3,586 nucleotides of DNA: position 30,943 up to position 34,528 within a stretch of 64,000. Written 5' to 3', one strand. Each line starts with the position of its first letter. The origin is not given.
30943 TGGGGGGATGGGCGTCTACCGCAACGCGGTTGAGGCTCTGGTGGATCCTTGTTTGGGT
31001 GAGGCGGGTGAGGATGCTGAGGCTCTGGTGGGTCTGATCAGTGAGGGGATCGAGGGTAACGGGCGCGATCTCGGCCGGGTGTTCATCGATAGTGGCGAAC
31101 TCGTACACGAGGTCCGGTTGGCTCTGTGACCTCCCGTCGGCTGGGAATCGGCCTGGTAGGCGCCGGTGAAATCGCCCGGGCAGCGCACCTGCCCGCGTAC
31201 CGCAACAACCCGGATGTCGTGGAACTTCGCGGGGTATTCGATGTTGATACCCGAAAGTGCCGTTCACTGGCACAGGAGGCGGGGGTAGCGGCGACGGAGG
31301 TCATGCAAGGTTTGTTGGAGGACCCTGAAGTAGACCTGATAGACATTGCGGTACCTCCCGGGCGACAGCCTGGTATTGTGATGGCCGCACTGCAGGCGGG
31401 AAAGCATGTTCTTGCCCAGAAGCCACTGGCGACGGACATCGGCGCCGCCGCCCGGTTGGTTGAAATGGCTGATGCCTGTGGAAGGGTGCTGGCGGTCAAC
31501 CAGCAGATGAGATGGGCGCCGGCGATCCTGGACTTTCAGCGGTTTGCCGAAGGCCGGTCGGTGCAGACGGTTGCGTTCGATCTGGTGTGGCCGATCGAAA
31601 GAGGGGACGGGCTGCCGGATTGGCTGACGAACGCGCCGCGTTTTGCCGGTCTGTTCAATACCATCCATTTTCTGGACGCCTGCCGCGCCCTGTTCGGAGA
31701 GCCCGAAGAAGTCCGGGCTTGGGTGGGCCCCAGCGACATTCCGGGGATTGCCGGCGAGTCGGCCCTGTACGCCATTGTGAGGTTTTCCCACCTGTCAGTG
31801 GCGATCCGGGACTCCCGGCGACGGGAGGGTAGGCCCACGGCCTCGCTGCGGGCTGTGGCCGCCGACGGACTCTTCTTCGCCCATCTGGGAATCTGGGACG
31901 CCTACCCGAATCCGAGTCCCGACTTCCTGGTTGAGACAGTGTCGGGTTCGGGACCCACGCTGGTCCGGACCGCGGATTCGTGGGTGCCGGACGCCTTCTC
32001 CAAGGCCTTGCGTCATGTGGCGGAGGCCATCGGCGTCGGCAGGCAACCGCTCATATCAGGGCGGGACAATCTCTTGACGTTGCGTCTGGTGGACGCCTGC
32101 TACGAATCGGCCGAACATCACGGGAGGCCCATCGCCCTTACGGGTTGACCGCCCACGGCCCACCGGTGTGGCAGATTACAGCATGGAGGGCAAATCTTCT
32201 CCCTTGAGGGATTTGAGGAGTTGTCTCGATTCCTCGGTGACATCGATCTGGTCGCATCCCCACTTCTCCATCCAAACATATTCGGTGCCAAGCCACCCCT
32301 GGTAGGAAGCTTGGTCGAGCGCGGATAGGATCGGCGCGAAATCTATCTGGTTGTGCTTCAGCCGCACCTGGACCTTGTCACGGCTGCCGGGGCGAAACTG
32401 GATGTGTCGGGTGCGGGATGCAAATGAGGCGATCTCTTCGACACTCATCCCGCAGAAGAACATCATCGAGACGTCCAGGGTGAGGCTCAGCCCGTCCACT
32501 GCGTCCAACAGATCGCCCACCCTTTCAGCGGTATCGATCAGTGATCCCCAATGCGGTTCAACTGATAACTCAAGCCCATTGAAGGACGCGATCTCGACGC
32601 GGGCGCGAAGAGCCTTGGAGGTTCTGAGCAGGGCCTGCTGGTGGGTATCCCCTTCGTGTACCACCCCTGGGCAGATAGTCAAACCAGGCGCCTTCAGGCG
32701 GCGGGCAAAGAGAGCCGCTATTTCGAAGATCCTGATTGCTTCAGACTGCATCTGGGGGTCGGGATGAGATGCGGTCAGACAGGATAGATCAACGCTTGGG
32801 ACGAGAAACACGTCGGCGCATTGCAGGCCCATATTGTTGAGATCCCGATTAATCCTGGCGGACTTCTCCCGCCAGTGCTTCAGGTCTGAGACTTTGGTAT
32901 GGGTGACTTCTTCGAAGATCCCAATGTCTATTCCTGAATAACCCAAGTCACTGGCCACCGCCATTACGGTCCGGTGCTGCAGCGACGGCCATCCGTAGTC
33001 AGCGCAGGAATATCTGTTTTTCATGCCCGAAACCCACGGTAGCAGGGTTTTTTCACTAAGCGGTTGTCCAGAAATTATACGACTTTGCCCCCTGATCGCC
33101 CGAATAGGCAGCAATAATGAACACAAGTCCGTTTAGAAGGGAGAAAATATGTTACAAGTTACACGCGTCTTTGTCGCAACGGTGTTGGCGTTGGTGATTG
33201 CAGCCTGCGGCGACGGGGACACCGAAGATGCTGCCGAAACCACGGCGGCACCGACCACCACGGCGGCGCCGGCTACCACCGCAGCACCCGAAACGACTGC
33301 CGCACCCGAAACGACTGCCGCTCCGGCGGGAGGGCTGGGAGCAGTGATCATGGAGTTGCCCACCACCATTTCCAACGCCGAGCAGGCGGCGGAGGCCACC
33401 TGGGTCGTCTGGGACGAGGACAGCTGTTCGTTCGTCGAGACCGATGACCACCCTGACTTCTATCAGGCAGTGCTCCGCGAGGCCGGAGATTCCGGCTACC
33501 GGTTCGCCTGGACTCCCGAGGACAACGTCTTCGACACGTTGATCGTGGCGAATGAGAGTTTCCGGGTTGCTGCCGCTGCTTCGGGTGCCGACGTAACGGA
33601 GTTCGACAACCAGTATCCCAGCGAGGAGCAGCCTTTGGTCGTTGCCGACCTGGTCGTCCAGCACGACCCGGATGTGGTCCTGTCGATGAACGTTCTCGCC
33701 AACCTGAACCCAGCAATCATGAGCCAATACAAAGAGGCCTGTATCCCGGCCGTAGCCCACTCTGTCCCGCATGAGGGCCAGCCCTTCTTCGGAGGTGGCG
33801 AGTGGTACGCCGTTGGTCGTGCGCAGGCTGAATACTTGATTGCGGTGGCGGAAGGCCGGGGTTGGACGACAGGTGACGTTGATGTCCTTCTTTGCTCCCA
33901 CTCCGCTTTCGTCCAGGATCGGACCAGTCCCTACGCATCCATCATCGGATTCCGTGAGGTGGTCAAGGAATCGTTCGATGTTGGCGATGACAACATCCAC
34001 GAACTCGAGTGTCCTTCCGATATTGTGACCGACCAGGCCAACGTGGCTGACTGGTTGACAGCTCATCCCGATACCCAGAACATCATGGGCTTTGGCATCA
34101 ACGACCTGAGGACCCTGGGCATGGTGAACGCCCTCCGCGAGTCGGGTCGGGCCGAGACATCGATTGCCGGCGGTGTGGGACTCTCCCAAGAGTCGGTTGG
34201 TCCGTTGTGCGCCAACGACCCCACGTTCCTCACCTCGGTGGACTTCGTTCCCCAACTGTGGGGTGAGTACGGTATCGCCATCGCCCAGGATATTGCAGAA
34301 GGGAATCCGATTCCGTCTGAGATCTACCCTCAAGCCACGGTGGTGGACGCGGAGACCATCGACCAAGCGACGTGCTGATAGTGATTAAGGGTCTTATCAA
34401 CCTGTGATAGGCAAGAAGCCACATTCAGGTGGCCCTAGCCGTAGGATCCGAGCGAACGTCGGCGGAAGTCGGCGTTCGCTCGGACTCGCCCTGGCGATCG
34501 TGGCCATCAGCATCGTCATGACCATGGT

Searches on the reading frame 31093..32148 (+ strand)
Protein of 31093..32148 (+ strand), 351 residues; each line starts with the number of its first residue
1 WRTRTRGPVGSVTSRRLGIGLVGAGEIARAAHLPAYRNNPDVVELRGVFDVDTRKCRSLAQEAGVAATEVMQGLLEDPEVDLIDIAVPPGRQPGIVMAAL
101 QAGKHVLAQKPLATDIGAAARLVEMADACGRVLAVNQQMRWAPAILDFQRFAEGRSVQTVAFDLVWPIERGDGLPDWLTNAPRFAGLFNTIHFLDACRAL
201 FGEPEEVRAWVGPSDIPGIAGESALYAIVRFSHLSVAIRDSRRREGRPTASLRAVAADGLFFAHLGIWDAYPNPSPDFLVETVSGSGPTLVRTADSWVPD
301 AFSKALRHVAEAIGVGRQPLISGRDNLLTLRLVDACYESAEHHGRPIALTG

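Call 31: search_protein_families(library=pfam, proteins=[window:31093-32148:+])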
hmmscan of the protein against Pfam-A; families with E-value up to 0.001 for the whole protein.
window:31093-32148:+ (351 aa): 2 families
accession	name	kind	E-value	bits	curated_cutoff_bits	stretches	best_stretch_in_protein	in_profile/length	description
PF01408.29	GFO_IDH_MocA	-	1.2e-23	84.5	24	1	18-136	2-119/120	Oxidoreductase family, NAD-binding Rossmann fold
PF02894.22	GFO_IDH_MocA_C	-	5.2e-07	30.1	22.9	0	298-348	168-217/218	Oxidoreductase family, C-terminal alpha/beta domain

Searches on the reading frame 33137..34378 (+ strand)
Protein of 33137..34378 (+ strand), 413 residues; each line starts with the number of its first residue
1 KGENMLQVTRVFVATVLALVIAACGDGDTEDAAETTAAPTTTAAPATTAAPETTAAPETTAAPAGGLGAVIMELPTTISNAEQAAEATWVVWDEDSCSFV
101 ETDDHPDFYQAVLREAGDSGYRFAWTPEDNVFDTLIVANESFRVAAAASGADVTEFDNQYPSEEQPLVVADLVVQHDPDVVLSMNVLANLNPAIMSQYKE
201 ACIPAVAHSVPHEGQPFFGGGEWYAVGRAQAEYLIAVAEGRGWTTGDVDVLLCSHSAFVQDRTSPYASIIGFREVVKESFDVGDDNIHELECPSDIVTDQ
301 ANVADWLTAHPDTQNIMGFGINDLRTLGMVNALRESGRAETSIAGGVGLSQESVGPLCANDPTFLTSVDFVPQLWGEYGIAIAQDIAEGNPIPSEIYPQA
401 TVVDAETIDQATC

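Call 31: search_protein_families(library=pfam, proteins=[window:33137-34378:+])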
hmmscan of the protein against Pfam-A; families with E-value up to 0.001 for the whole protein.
window:33137-34378:+ (413 aa): 1 family
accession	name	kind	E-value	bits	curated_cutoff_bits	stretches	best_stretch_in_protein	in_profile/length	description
PF13407.12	Peripla_BP_4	-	2.6e-17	63.7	35.1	1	138-390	16-257/258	Periplasmic binding protein domain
